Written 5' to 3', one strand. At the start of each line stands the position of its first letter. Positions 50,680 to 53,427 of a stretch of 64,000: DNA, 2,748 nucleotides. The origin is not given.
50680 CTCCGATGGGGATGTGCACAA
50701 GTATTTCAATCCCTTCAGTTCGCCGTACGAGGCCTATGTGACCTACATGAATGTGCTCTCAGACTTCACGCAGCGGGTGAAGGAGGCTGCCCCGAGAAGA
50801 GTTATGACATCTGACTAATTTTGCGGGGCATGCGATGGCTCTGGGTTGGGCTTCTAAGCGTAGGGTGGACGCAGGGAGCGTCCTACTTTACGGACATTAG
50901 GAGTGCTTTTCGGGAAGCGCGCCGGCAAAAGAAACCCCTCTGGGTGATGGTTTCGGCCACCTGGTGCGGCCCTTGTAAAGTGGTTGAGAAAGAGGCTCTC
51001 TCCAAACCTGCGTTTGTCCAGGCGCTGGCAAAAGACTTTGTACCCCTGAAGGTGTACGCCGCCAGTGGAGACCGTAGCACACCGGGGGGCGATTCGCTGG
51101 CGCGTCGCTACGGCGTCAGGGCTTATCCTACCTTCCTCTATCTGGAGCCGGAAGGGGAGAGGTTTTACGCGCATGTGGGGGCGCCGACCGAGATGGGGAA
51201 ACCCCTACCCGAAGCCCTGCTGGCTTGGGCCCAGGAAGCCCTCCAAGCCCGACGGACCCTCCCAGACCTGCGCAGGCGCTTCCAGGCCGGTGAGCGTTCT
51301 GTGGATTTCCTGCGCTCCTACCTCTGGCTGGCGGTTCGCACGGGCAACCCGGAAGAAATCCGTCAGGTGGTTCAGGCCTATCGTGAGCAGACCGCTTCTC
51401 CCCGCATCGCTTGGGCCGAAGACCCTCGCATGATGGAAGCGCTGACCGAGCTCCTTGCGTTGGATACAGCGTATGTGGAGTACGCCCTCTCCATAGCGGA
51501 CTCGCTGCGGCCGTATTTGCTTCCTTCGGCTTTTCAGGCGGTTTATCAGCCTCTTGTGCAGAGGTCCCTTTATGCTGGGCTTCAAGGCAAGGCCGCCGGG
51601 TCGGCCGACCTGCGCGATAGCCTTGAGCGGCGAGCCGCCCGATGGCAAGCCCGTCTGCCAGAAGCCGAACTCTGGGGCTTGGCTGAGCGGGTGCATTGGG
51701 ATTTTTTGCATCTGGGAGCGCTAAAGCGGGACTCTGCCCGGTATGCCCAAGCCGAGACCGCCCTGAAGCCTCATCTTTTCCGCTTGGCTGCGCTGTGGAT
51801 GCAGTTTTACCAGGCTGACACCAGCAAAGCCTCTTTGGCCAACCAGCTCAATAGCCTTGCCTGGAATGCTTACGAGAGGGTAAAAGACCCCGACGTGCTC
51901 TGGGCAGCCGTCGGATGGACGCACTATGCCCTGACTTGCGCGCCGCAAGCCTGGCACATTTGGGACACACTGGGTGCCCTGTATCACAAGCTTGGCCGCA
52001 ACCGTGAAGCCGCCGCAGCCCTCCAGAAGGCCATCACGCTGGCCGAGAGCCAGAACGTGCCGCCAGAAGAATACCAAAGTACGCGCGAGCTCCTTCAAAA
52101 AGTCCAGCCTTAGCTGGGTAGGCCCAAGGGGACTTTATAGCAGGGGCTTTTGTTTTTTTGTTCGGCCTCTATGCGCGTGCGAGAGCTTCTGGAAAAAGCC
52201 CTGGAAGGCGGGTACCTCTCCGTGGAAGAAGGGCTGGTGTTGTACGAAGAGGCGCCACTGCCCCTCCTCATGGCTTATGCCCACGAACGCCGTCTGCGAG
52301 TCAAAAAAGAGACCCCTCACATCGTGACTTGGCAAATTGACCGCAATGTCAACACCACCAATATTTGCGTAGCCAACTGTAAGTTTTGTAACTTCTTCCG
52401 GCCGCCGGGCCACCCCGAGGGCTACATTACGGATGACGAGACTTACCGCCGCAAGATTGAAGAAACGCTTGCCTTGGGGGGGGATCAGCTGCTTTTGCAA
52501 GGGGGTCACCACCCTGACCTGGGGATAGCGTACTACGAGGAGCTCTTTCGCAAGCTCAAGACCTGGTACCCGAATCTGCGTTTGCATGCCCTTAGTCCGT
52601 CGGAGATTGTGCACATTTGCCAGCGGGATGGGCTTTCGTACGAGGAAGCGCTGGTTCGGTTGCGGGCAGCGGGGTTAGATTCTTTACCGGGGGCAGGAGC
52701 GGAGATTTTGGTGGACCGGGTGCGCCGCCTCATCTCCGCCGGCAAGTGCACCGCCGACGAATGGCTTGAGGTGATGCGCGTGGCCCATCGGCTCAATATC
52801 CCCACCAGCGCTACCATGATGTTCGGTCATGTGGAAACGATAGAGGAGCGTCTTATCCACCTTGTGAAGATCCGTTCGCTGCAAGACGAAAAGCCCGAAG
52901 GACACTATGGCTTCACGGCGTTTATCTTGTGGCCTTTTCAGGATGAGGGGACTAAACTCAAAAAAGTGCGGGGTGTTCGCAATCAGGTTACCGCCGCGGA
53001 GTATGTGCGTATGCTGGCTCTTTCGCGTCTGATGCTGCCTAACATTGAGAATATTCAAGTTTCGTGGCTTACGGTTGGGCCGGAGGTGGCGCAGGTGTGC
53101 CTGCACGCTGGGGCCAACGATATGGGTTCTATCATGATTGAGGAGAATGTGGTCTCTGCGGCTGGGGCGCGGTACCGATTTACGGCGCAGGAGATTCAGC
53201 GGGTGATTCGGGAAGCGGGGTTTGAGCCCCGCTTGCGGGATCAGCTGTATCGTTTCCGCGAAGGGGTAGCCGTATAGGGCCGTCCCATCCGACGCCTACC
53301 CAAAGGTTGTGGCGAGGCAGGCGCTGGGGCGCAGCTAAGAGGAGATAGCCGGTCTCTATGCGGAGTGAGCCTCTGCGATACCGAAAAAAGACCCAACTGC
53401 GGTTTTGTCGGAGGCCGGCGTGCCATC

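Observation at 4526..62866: The Bacteroidota -7 promoter box sits 3-7 nt from the start codon at about 24 operon heads, implying largely leaderless mRNAs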

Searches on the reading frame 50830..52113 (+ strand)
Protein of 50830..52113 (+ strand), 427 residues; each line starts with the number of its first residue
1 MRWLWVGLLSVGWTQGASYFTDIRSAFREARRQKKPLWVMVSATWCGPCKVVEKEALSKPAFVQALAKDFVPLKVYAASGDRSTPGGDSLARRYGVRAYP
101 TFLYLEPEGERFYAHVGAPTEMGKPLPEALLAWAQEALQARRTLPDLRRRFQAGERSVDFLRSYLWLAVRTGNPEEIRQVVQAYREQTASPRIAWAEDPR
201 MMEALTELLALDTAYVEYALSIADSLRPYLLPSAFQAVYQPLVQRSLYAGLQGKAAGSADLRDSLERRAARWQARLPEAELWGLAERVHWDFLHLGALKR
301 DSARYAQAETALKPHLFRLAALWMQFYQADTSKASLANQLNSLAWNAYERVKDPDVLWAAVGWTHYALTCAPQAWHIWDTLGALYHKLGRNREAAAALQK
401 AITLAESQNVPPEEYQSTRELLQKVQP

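Call 60: search_protein_families(library=pfam, proteins=[window:50830-52113:+], max_evalue=0.001)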
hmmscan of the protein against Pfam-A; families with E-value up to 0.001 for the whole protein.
window:50830-52113:+ (427 aa): 8 families
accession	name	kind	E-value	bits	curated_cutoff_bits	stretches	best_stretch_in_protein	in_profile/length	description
PF13899.12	Thioredoxin_7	-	1.8e-15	57.3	27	1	22-107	5-83/83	Thioredoxin-like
PF13098.12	Thioredoxin_2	-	1.2e-08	35.6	27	1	30-118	1-94/104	Thioredoxin-like domain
PF03190.21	Thioredox_DsbH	-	4.2e-07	30.5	27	1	24-119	27-123/163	Protein of unknown function, DUF255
PF00085.26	Thioredoxin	-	6.6e-06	26.5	23.5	1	26-117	9-90/103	Thioredoxin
PF13181.12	TPR_8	-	0.00017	21.9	25.7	1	377-407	3-33/34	Tetratricopeptide repeat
PF13371.12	TPR_9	-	0.00038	20.8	35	0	350-406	7-60/73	Tetratricopeptide repeat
PF00515.34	TPR_1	-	0.00072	19.7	27.8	0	381-406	7-32/34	Tetratricopeptide repeat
PF07719.23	TPR_2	-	0.00079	19.8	27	1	377-405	3-31/34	Tetratricopeptide repeat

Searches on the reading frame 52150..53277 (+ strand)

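Call 60: search_protein_families(library=pfam, proteins=[window:52150-53277:+], max_evalue=0.001)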
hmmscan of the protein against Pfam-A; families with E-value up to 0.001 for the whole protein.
window:52150-53277:+ (375 aa): 2 families
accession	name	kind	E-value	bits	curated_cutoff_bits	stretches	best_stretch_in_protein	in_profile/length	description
PF19288.4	CofH_C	-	2e-63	212.3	27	1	252-371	1-120/125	CofH/MqnC C-terminal region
PF04055.27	Radical_SAM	-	7.1e-19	69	29.5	1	67-234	1-159/166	Radical SAM superfamily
